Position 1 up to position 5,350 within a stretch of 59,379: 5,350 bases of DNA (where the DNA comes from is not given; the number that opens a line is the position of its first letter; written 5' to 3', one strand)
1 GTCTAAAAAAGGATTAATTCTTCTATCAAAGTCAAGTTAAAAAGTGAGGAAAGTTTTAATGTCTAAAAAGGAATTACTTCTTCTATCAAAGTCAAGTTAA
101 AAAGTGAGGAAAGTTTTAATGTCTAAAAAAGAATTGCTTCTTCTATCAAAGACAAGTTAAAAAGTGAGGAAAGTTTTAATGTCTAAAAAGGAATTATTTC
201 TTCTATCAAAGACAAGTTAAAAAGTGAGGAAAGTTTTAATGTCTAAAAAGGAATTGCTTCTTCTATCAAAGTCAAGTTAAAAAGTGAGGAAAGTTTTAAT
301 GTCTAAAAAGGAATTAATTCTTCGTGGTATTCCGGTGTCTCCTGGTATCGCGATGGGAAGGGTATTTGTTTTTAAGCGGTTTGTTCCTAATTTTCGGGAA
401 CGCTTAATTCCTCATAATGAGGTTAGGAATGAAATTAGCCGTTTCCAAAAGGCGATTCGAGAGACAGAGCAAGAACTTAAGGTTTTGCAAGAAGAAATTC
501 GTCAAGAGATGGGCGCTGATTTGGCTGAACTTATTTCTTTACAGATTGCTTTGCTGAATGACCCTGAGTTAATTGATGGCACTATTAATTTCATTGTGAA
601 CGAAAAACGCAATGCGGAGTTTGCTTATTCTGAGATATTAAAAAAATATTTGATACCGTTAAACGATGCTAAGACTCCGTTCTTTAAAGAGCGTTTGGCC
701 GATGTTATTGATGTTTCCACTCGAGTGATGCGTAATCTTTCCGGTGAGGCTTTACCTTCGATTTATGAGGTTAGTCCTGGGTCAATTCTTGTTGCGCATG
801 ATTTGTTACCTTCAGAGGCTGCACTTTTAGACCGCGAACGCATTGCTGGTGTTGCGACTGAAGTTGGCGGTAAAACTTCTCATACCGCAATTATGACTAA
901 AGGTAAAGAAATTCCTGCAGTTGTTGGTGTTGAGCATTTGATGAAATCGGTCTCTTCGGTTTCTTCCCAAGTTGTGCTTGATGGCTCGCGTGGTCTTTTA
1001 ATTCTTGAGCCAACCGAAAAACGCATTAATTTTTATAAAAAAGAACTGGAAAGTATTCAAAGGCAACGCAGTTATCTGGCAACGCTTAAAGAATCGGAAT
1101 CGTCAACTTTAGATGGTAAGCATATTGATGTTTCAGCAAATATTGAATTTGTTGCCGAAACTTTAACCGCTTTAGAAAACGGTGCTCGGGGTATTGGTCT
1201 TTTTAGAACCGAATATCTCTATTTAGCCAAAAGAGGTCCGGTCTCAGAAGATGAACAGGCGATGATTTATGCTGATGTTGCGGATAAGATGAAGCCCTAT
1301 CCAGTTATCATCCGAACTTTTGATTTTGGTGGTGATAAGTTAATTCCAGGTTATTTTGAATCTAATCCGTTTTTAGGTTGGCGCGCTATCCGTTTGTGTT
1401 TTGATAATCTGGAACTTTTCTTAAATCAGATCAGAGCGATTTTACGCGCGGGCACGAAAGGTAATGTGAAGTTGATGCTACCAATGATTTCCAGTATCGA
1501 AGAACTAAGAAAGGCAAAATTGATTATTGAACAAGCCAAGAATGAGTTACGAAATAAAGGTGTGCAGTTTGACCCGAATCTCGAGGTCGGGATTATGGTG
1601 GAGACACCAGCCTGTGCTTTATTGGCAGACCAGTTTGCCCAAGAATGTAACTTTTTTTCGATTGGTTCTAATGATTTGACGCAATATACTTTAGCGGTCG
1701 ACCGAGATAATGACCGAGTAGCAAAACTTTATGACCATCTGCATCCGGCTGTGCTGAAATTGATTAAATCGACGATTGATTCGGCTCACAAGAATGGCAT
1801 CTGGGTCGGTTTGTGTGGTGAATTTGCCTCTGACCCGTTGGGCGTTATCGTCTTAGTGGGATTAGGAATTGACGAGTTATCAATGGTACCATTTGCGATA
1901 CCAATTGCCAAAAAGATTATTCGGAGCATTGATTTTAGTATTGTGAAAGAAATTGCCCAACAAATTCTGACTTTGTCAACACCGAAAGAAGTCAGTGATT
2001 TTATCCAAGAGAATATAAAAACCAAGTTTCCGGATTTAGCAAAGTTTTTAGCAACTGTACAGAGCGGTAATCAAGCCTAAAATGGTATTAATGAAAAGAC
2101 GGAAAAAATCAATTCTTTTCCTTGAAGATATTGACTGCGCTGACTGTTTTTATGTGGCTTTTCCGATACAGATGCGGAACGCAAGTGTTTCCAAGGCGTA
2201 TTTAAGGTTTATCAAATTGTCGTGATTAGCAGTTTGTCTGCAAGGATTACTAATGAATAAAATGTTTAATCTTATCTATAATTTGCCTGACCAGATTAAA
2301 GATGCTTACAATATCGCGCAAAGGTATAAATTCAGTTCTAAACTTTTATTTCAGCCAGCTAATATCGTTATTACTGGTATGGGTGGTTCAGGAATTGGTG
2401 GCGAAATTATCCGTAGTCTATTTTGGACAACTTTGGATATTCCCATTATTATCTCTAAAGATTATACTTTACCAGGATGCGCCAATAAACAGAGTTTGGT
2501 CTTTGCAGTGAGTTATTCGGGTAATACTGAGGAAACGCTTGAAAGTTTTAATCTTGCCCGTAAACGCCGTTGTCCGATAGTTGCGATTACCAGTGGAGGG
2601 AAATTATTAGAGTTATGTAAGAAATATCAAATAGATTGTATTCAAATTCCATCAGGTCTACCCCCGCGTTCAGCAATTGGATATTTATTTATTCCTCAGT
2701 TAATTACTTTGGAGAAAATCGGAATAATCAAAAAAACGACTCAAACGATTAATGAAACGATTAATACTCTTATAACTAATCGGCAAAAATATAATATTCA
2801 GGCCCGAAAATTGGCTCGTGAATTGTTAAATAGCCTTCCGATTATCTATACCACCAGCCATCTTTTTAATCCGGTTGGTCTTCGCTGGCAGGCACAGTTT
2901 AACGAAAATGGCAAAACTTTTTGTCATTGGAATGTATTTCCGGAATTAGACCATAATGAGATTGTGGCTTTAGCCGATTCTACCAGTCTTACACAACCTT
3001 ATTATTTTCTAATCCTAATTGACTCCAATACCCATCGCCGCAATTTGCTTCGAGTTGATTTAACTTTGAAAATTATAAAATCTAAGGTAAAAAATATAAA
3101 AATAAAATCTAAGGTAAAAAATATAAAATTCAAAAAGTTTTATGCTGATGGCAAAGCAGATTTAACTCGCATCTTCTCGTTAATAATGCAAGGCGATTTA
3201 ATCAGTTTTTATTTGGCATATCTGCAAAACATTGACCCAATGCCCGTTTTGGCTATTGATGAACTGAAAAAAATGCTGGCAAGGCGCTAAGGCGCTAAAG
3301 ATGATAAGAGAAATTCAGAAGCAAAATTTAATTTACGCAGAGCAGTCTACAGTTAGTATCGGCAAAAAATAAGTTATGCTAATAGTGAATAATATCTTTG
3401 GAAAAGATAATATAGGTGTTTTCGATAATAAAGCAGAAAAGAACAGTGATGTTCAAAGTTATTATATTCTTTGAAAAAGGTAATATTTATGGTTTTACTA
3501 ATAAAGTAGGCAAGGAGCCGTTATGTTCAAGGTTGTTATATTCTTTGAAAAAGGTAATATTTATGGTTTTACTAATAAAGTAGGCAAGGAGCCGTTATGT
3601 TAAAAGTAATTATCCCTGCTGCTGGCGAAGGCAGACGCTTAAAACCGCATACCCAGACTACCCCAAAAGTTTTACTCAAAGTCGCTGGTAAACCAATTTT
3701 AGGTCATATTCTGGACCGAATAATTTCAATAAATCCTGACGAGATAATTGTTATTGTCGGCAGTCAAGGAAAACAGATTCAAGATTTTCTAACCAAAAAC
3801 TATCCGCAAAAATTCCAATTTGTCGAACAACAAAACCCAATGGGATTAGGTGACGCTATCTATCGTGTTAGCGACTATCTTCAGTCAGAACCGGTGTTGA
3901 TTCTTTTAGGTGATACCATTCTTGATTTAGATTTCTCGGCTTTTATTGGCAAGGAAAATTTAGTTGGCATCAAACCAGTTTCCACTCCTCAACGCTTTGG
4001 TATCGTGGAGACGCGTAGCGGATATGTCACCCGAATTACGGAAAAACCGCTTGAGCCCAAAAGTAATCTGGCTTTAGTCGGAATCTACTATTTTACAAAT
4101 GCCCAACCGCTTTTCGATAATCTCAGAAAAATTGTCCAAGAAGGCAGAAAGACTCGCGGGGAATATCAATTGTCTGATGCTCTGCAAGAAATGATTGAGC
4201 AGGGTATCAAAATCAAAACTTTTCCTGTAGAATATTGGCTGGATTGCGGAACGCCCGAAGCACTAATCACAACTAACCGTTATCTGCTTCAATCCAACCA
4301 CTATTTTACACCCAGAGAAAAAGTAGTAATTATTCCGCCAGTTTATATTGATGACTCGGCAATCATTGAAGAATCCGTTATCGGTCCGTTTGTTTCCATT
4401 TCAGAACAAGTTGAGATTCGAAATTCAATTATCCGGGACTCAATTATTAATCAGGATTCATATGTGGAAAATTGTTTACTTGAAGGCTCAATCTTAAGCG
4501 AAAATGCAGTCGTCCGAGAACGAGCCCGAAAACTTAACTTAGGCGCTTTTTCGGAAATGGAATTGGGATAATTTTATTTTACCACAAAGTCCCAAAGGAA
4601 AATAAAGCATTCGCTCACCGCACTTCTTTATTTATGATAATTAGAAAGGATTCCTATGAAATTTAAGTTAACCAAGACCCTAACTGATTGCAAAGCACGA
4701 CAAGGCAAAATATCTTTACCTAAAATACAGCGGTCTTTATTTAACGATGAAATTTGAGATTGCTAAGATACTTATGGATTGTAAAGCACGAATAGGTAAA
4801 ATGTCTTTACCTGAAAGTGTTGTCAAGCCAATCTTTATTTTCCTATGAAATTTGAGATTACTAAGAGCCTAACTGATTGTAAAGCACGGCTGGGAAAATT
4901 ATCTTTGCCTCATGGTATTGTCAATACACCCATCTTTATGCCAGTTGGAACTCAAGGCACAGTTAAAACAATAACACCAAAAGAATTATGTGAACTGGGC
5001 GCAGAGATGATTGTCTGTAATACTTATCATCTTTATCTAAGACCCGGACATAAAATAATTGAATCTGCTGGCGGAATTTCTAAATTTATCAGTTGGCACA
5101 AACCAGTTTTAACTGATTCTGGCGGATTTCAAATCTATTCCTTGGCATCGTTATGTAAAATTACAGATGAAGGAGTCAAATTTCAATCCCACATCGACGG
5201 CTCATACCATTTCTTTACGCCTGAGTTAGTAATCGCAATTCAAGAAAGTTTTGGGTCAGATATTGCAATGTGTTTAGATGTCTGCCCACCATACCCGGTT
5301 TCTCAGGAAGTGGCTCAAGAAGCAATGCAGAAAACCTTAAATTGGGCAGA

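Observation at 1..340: Five or more tandem 13-codon mini-ORFs, each with its own Shine-Dalgarno, mimic the ptsI start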

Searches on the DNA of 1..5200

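Call 64: search_rna_families(source=window, start=1, end=5200, threshold=evalue, max_evalue=1)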
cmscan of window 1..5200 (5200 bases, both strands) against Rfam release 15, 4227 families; matches with E-value up to 1: 2.
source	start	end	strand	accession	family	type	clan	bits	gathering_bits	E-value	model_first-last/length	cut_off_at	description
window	2217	2300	+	RF03550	mir-31_2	Gene; miRNA;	-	24.6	97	0.15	1-83/83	no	mir-31_2 microRNA precursor family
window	1281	1369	+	RF00300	snoZ221_snoR21b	Gene; snRNA; snoRNA; CD-box;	-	20.3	44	0.98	1-91/91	no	Small nucleolar RNA Z221/R21b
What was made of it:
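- No Rfam leader was found (call 64).
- Tried and rejected: A riboswitch or known RNA: call 64.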

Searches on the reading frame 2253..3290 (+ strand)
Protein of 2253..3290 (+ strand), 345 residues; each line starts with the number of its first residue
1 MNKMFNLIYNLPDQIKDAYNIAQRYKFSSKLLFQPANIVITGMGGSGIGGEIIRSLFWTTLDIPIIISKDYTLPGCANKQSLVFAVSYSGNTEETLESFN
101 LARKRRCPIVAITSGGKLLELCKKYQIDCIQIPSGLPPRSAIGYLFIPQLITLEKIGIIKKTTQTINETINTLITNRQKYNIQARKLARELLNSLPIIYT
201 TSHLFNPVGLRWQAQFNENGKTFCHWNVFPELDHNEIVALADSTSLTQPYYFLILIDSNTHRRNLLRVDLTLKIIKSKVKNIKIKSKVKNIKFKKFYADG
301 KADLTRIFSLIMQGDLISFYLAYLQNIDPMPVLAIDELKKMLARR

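Call 11: search_protein_families(library=pfam, proteins=[window:2253-3290:+])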
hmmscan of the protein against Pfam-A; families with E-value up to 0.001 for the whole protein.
window:2253-3290:+ (345 aa): 2 families
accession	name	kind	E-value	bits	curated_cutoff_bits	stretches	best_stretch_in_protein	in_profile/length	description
PF10432.14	bact-PGI_C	-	5.1e-41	140.5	24.5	1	183-342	4-151/151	Bacterial phospho-glucose isomerase C-terminal SIS domain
PF01380.27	SIS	-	1.8e-08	34.7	25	1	32-114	2-88/131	SIS domain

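Call 12: find_encoding_contigs(protein=window:2253-3290:+, flank=10000, max_places=10)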
Protein window:2253-3290:+ (345 aa): no gene with exactly this product is on record in the collection.

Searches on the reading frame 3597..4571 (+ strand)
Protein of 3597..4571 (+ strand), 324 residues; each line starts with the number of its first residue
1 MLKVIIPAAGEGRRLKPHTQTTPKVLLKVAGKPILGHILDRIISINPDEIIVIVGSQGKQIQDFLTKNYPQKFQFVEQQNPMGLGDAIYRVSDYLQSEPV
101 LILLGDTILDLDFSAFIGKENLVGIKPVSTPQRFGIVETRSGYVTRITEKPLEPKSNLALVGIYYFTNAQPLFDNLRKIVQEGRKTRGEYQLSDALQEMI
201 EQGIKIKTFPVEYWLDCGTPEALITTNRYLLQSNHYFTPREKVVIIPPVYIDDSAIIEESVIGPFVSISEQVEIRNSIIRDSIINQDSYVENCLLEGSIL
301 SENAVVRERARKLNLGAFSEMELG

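Call 11: search_protein_families(library=pfam, proteins=[window:3597-4571:+])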
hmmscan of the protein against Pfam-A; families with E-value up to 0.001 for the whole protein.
window:3597-4571:+ (324 aa): 5 families
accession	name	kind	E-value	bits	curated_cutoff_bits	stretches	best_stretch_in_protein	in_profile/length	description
PF00483.29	NTP_transferase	-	8.3e-33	114.4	21.2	1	3-232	1-244/245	Nucleotidyl transferase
PF12804.13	NTP_transf_3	-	3.9e-11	43.8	27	1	4-109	1-98/160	MobA-like NTP transferase domain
PF25084.1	LbH_EIF2B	-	1.2e-07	32.1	54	1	241-310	20-85/105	EIF2B subunit epsilon LbH domain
PF01128.25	IspD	-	5e-07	30.1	27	1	3-67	2-65/221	2-C-methyl-D-erythritol 4-phosphate cytidylyltransferase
PF24894.1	Hexapep_GlmU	-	0.00017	22.1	23.3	0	242-280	34-72/104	GlmU-like, C-terminal hexapeptide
